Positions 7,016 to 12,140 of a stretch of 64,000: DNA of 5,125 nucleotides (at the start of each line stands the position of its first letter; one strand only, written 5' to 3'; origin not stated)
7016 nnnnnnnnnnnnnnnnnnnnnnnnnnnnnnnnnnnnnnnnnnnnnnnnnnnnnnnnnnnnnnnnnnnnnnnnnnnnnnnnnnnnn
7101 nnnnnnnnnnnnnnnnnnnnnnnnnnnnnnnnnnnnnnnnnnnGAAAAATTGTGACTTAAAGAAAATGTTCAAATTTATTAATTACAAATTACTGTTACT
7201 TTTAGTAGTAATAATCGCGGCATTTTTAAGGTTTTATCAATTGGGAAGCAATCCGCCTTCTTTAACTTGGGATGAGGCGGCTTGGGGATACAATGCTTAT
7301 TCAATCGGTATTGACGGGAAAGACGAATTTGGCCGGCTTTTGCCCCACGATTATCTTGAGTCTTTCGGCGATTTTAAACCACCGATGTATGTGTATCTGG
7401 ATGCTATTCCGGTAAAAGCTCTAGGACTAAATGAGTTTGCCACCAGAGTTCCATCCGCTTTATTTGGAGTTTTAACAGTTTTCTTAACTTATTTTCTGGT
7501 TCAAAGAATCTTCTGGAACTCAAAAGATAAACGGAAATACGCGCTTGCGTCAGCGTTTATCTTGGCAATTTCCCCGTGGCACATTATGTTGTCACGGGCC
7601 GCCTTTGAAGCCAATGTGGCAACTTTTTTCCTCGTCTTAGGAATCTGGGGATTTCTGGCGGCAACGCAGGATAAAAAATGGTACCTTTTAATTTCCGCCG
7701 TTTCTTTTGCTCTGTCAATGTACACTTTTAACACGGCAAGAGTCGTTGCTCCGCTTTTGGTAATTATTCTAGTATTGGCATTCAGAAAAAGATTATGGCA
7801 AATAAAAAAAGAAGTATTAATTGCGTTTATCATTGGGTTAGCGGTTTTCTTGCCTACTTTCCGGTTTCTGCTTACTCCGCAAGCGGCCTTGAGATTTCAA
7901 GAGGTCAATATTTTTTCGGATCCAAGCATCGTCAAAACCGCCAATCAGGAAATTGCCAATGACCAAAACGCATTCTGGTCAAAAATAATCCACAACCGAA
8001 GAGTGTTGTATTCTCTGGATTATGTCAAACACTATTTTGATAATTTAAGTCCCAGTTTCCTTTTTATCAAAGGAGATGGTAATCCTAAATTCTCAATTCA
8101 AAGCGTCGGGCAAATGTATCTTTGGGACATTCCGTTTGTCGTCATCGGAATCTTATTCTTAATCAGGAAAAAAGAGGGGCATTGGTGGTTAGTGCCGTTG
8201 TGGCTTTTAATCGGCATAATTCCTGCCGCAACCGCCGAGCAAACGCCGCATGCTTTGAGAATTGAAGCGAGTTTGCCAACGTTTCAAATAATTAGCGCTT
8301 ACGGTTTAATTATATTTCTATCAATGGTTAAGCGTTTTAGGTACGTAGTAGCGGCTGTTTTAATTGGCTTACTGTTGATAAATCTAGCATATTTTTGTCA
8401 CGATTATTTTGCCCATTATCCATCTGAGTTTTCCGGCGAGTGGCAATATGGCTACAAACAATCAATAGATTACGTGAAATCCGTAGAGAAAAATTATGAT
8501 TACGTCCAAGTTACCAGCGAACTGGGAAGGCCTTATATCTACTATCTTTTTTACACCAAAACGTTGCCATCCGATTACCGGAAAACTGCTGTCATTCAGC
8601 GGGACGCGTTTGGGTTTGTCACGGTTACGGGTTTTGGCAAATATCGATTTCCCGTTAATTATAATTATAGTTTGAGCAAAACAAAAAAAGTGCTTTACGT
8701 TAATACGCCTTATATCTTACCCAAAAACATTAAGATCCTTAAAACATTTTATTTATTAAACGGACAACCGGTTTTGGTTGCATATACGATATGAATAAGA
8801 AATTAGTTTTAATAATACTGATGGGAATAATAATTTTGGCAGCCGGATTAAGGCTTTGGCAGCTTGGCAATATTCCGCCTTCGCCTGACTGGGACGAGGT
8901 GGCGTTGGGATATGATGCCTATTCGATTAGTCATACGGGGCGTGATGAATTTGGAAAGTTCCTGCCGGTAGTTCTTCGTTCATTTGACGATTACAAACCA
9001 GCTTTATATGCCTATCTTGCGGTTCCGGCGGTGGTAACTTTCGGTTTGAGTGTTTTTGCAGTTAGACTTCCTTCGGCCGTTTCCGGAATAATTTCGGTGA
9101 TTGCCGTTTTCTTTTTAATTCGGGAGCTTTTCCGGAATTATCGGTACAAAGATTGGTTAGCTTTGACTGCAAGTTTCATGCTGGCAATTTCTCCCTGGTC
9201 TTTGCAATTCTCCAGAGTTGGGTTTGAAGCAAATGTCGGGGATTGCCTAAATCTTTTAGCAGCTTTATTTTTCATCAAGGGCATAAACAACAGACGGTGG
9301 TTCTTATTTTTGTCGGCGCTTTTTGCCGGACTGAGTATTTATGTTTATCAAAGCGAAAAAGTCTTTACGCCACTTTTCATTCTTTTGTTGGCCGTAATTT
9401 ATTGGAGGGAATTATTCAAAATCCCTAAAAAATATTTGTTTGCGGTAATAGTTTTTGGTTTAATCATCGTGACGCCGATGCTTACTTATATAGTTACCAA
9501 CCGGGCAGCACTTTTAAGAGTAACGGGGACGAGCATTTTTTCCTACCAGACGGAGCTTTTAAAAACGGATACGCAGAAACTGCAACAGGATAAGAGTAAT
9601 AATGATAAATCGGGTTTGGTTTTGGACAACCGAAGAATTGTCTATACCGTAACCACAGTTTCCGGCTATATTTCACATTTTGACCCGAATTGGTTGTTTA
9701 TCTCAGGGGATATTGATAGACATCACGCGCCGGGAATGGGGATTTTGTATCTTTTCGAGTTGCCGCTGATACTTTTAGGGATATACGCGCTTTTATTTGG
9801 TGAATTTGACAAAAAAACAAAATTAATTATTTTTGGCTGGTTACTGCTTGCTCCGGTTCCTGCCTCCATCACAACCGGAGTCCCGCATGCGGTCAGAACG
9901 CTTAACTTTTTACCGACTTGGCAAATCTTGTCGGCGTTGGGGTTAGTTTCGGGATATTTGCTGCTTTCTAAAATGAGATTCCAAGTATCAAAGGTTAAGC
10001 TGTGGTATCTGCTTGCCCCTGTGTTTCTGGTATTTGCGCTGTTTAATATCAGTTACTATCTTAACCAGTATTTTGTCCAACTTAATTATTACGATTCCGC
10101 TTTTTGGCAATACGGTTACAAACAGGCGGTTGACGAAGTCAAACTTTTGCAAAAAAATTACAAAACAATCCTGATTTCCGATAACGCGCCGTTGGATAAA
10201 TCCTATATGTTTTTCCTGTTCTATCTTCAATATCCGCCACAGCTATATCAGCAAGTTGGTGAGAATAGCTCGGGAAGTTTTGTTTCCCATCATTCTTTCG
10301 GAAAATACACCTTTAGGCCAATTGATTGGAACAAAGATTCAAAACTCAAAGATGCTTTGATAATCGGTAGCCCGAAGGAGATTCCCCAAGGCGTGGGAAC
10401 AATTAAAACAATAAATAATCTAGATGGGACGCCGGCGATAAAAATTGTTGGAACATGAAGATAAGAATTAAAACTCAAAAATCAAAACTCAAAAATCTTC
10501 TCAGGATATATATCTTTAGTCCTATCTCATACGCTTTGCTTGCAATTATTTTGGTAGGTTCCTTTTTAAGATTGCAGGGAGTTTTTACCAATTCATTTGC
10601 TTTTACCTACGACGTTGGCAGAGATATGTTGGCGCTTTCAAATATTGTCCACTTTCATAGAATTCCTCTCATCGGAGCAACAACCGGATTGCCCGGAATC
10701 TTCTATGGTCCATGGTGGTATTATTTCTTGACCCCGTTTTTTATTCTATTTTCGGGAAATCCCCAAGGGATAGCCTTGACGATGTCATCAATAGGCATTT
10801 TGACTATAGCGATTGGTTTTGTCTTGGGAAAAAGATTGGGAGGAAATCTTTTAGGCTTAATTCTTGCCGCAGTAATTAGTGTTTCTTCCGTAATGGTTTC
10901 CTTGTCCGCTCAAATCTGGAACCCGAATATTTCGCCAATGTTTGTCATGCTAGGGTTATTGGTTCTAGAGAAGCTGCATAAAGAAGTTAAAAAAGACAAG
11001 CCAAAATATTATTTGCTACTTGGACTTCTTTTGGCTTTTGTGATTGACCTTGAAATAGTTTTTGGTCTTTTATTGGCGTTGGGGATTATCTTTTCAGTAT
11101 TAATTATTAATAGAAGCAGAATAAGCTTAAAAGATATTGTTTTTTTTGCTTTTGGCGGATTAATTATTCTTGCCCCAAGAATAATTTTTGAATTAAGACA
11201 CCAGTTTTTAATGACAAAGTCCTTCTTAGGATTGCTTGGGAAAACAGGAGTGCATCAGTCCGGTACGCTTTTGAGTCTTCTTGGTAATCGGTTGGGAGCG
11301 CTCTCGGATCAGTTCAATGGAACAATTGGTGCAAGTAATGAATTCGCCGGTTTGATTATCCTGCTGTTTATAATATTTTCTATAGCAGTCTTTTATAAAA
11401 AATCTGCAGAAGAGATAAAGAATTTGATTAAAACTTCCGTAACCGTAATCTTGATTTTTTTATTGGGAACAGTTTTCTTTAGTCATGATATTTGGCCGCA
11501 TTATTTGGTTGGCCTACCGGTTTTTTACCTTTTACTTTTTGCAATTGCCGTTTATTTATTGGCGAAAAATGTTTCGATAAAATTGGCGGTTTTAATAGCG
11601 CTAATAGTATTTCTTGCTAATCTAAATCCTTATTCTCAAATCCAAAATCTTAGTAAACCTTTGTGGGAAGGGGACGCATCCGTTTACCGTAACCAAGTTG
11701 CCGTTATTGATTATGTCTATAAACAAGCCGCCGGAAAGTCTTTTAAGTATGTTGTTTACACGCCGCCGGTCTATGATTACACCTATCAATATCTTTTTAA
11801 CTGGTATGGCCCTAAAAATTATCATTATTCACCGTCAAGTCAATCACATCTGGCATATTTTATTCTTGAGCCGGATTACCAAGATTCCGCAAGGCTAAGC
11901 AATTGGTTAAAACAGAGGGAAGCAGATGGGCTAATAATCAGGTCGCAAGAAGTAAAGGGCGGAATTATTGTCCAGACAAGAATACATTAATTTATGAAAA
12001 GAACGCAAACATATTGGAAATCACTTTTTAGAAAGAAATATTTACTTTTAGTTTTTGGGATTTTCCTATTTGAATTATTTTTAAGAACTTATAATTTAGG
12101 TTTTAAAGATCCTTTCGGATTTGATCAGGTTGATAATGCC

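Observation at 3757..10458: Four head-to-tail GT39/PMT-like membrane glycosyltransferase paralogs in one operon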

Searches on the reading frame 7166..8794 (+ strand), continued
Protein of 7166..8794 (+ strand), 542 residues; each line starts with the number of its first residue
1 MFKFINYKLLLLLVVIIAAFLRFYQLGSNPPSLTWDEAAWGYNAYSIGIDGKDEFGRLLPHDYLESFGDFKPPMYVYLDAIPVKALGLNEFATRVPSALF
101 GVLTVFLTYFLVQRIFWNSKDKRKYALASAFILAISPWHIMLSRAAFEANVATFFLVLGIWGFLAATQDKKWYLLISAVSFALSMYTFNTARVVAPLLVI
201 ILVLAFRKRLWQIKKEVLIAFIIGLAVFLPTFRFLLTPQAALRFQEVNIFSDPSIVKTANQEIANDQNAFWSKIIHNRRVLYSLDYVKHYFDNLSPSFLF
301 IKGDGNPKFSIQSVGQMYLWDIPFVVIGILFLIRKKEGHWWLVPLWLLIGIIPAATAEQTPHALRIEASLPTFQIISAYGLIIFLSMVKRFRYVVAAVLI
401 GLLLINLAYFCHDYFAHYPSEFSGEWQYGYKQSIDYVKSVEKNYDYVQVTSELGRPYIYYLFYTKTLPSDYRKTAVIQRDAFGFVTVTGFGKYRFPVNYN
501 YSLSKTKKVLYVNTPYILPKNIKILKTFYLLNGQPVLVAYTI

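Call 38: predict_structure(alignment_id=A3)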
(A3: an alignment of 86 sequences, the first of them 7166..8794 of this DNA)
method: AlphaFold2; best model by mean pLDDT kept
length: 542 residues; sequences in the alignment: 86
mean_pLDDT: 94.7   pTM: 0.93
mean pLDDT of the five models: 94.7, 93.8, 93.8, 90.9, 90.2
residues with pLDDT >= 90: 467; 70-90: 70; 50-70: 3; < 50: 2
segments of 3 or more residues with pLDDT < 50: none
pLDDT, mean of each block of 10 residues (from residue 1): 72 98 97 95 97 95 88 95 97 98 99 98 98 98 96 98 98 98 95 96 98 98 95 87 83 89 94 91 94 97 94 96 98 97 97 91 93 98 97 96 98 97 94 97 96 91 98 94 90 92 92 92 97 97 95
secondary structure, 60 per line:
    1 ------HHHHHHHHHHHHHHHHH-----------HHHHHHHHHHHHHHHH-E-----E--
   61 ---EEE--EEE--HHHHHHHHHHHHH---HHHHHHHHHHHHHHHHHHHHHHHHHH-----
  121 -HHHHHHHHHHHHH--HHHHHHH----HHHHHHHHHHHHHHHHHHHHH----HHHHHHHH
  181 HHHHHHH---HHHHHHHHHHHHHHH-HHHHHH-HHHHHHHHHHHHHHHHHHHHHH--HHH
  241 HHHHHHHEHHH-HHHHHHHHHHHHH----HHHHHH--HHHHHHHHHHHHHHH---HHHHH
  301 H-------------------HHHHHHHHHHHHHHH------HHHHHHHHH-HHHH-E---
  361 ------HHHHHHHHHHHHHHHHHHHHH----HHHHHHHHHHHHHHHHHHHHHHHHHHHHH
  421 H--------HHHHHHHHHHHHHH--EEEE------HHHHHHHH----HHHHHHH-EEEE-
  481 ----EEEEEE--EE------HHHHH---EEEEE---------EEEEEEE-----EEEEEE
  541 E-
elements in order: H7-23 H35-50 E64-66 E69-71 H74-86 H90-115 H122-134 H137-143 H148-168 H173-187 H191-205 H207-212 H214-235 H238-247 H253-265 H270-275 H278-292 H296-301 H321-335 H342-350 H352-355 H367-387 H392-421 H430-443 E446-449 H456-463 H468-474 E476-479 E485-490 H501-505 E509-513 E523-529 E535-541

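Call 41: fold_search(model_id=the predicted structure, library=pdb)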
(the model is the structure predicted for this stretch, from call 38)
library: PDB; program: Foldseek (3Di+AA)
matches with E <= 10: 268; with E <= 0.001: 28
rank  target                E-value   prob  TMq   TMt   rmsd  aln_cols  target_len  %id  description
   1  5ezm                  6.0e-09  1.00  0.55  0.55  11.4       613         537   12  Crystal Structure of ArnT from Cupriavidus metallidurans in the apo state (released 2016-02-17)
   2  5f15                  4.9e-08  1.00  0.55  0.55  11.1       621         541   12  Crystal Structure of ArnT from Cupriavidus metallidurans bound to Undecaprenyl phosphate (released 2016-02-17)
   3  7e9s_A                6.7e-08  1.00  0.48  0.32  12.2       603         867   14  Archaeal oligosaccharyltransferase AglB from Archaeoglobus fulgidus in complex with an inhibitory peptide and a dolich (released 2021-09-08)
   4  8b6l_I                7.3e-08  1.00  0.50  0.41  12.5       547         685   14  Subtomogram average of the human Sec61-TRAP-OSTA-translocon (released 2022-12-07)
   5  3wak                  9.1e-08  1.00  0.50  0.33  13.0       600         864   14  Crystal structure of the Archaeoglobus fulgidus oligosaccharyltransferase (O29867_ARCFU) in the apo form (released 2013-10-30)
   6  5gmy_A                9.5e-08  1.00  0.48  0.32  12.8       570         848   13  Crystal structure of the Archaeoglobus fulgidus oligosaccharyltransferase (O29867_ARCFU) tethered with an acceptor pep (released 2017-02-01)
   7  6s7t_A                2.5e-07  1.00  0.55  0.44  14.7       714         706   13  Cryo-EM structure of human oligosaccharyltransferase complex OST-B (released 2019-12-18)
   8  6ftg_5                2.6e-07  1.00  0.50  0.43  13.4       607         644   13  Subtomogram average of OST-containing ribosome-translocon complexes from canine rough microsomal membranes (released 2018-03-21)
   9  6s7o_A                2.7e-07  1.00  0.53  0.45  12.4       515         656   13  Cryo-EM structure of human oligosaccharyltransferase complex OST-A (released 2019-12-18)
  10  3waj                  4.0e-07  1.00  0.50  0.36  12.2       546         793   14  Crystal structure of the Archaeoglobus fulgidus oligosaccharyltransferase (O29867_ARCFU) complex with Zn and sulfate (released 2013-10-30)
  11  9n9j_I                4.8e-07  1.00  0.50  0.40  12.9       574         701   15  Structure of a GRP94 folding intermediate engaged with a CCDC134- and FKBP11-bound secretory translocon (released 2025-11-19)
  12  8agc_A                9.3e-07  1.00  0.56  0.45  14.2       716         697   12  Structure of yeast oligosaccharylransferase complex with lipid-linked oligosaccharide and non-acceptor peptide bound (released 2022-12-07)
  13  9i5k_A                1.9e-06  1.00  0.46  0.51  12.7       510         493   13  Structure of the Chaetomium thermophilum Pmt4 homodimer (C2 symmetry) (released 2025-12-24)
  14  6ezn_F                6.7e-06  1.00  0.51  0.44  12.8       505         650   14  Cryo-EM structure of the yeast oligosaccharyltransferase (OST) complex (released 2018-01-17)
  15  8agb_A                6.9e-06  1.00  0.53  0.46  11.6       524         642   14  Structure of yeast oligosaccharylransferase complex with lipid-linked oligosaccharide bound (released 2022-12-07)
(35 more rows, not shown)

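Call 46: search_solved_structures(query=A3, max_evalue=1, show_alignments=3)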
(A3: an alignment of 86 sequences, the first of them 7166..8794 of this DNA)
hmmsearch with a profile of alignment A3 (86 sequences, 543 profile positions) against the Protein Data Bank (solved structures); distinct sequences matched with E-value up to 1: 2.
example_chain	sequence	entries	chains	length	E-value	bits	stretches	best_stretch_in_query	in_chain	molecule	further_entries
5ezm_A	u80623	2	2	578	0.00062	21.7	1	67-232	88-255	4-amino-4-deoxy-L-arabinose transferase or related glycosyltransferases of PMT family | 4-amino-4-deoxy-L-arabinose (L-Ara4N) transferase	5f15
6el2_A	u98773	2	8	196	0.3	12.8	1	402-469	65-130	Transcriptional regulator TetR family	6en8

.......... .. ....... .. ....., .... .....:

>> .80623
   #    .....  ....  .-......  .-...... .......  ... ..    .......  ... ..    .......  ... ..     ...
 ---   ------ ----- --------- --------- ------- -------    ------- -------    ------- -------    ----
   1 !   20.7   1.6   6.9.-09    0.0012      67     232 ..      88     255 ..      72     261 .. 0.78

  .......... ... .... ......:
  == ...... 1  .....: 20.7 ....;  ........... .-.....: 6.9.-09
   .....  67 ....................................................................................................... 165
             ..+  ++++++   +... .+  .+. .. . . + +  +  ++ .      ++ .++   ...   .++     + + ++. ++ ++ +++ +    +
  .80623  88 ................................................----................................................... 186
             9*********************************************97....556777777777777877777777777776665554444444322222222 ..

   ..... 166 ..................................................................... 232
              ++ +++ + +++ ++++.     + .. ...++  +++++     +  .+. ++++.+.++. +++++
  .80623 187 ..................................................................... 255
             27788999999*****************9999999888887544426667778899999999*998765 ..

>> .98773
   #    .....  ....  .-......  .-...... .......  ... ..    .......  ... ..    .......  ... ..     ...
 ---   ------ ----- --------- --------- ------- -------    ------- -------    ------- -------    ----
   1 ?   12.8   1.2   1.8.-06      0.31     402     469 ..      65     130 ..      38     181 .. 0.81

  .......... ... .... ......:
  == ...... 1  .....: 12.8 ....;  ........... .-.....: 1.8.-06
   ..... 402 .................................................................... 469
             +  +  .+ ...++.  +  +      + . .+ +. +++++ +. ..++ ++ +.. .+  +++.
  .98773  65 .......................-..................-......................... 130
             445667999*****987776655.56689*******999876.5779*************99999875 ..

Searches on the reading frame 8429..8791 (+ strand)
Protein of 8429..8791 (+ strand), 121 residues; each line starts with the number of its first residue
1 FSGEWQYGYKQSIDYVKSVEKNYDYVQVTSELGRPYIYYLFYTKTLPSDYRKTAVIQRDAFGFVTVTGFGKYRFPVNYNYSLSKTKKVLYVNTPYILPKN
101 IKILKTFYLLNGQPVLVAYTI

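Call 59: search_protein_families(library=pfam, proteins=[window:8429-8791:+], max_evalue=1)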
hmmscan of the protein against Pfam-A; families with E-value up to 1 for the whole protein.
window:8429-8791:+ (121 aa): 1 family
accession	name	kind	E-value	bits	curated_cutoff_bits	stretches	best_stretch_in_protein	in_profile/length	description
PF12208.14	DUF3601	-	0.78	10.4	22.3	1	9-59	3-51/79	Domain of unknown function (DUF3601)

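Call 65: search_protein_representatives(protein=window:8429-8791:+)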
Query: 121 residues. Proteins with E-value up to 0.001 (for the whole library): 557; up to 1e-10: 98; up to 1e-30: 7. The best 150 are listed.
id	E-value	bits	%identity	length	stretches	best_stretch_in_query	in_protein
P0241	2.7e-51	189.4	82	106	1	16-121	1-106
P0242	6.7e-45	168.8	65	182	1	1-121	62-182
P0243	1.2e-35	138.9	51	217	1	1-120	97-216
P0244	5.8e-35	136.7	81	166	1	28-107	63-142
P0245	1.0e-33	132.7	54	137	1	1-120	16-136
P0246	6.6e-33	130.0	47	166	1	1-121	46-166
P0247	9.6e-32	126.3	51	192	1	1-120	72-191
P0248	1.8e-29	119.0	51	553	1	1-120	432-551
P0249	6.0e-29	117.3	45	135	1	1-119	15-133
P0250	5.3e-28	114.2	53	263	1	1-121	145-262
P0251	4.3e-27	111.3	52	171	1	2-121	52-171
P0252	8.8e-27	110.3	56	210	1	1-99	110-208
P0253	6.1e-26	107.6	51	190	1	1-121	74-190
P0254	8.3e-26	107.1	48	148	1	1-120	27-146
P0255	2.4e-25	105.7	43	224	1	1-119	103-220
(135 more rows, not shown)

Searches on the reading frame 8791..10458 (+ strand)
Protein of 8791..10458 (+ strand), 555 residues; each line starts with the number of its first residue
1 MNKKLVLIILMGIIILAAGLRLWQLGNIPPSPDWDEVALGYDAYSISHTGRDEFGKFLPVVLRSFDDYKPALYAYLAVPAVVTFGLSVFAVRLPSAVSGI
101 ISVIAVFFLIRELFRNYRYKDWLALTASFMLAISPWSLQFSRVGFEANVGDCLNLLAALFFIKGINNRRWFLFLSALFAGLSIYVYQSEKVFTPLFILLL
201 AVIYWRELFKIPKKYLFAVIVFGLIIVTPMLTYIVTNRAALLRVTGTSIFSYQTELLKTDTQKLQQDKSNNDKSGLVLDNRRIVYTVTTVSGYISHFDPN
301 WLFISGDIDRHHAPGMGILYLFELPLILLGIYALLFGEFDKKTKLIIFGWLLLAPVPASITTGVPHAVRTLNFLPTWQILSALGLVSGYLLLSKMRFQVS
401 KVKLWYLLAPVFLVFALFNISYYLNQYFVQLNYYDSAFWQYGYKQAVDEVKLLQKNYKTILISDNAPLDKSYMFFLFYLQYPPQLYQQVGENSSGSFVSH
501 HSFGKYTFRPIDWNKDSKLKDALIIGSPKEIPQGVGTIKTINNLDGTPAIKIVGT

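Call 4: search_protein_families(library=pfam, proteins=[window:8791-10458:+], max_evalue=0.01)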
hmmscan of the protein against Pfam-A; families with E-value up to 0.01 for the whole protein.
window:8791-10458:+ (555 aa): 2 families
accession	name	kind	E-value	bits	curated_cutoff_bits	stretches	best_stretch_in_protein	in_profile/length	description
PF13231.12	PMT_2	-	1.4e-11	45.3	26.1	1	69-232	2-159/160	Dolichyl-phosphate-mannose-protein mannosyltransferase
PF03779.20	SPW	-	0.0064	17.4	31.5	1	79-142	17-75/93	SPW repeat domain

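Call 5: search_protein_families(library=ncbifam, proteins=[window:8791-10458:+], max_evalue=0.01)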
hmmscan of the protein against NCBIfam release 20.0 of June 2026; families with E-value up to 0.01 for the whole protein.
window:8791-10458:+ (555 aa): 0 families

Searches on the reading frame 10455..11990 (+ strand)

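Call 4: search_protein_families(library=pfam, proteins=[window:10455-11990:+], max_evalue=0.01)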
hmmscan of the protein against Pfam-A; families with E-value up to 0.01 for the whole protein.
window:10455-11990:+ (511 aa): 1 family
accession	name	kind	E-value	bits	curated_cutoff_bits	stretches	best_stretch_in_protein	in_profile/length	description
PF13231.12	PMT_2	-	1.3e-07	32.5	26.1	1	86-243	4-158/160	Dolichyl-phosphate-mannose-protein mannosyltransferase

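Call 5: search_protein_families(library=ncbifam, proteins=[window:10455-11990:+], max_evalue=0.01)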
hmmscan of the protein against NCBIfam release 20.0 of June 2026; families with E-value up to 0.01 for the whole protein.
window:10455-11990:+ (511 aa): 0 families
